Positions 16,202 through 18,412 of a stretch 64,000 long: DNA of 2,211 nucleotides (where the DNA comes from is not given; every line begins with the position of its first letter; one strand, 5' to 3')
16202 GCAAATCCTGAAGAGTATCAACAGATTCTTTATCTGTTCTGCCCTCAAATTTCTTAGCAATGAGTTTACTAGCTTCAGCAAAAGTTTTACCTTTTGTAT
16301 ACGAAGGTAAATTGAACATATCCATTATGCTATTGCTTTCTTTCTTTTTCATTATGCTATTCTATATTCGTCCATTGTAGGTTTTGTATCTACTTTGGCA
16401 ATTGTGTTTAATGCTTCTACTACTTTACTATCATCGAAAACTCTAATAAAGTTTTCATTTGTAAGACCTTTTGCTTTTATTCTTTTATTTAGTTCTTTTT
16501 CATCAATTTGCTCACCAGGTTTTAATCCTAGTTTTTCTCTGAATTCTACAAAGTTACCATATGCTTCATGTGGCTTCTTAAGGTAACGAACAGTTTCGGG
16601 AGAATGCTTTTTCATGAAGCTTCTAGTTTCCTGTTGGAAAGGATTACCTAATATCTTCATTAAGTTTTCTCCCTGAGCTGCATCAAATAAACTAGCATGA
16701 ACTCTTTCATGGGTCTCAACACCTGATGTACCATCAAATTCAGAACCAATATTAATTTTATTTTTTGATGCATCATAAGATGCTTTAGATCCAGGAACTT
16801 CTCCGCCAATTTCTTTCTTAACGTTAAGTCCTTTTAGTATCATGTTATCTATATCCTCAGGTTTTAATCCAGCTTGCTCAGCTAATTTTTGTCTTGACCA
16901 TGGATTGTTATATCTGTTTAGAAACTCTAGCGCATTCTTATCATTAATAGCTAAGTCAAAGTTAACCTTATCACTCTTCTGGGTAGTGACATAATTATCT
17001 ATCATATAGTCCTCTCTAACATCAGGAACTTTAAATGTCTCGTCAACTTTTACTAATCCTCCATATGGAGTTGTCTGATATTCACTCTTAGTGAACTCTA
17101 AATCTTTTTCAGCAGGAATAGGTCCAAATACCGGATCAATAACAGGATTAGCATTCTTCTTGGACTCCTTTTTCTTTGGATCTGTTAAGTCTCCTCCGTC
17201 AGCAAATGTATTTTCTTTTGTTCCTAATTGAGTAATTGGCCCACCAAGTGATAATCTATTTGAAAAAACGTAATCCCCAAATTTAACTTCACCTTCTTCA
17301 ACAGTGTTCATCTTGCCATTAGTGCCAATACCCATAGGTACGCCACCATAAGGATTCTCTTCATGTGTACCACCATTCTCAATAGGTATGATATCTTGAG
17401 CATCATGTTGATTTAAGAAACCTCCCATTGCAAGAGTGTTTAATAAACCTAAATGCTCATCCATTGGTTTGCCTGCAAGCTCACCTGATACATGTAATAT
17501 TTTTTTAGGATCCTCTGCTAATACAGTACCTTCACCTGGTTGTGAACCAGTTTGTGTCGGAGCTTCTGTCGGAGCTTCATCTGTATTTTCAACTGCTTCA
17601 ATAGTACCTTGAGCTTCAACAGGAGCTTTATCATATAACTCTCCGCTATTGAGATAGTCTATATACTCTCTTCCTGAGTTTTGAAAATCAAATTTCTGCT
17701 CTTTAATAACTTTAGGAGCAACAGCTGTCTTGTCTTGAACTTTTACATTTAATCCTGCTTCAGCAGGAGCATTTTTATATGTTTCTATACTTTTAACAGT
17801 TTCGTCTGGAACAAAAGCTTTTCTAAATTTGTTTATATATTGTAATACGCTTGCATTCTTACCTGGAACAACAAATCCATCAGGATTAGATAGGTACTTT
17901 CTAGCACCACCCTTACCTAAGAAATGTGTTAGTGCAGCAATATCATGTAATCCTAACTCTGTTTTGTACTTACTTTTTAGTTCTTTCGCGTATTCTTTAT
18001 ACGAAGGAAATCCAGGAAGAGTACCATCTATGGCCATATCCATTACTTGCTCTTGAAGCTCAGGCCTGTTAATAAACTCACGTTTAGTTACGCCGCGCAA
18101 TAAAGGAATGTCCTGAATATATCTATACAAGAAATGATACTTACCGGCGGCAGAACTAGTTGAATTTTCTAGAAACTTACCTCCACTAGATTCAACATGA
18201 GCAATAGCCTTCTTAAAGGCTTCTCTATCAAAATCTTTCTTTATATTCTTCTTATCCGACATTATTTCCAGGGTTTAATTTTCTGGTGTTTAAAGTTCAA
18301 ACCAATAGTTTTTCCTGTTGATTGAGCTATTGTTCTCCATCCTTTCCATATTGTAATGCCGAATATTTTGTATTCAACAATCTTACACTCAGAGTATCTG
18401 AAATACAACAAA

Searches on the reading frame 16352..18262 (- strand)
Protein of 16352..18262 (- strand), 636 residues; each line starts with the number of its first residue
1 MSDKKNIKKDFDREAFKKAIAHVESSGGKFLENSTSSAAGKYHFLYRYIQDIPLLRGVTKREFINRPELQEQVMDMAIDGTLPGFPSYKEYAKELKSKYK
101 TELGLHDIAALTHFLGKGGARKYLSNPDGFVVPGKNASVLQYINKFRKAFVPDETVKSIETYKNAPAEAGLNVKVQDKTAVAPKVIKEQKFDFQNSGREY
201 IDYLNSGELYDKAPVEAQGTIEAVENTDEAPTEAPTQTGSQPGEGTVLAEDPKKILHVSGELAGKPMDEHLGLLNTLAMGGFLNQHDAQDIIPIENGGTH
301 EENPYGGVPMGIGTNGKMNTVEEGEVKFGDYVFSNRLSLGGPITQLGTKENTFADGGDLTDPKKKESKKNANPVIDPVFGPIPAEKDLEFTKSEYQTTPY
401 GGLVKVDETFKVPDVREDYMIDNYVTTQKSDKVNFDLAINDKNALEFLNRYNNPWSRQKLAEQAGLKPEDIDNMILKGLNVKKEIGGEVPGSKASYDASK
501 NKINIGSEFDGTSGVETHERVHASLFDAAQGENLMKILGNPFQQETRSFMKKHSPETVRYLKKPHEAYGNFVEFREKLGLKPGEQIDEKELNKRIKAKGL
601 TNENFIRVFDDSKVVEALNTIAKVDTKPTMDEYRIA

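Call 55: search_protein_families(library=phrogs, proteins=[window:16352-18262:-], max_evalue=0.00001)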
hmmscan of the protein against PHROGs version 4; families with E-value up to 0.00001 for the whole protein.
window:16352-18262:- (636 aa): 0 families

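Call 102: search_protein_families(library=pfam, proteins=[window:16352-18262:-], max_evalue=0.01)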
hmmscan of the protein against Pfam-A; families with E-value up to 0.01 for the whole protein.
window:16352-18262:- (636 aa): 1 family
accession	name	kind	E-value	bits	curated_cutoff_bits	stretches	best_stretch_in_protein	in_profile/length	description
PF25725.1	crAss_CARG1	-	2.8e-21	76.4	27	1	278-369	2-94/133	Crassvirus cargo protein 1 domain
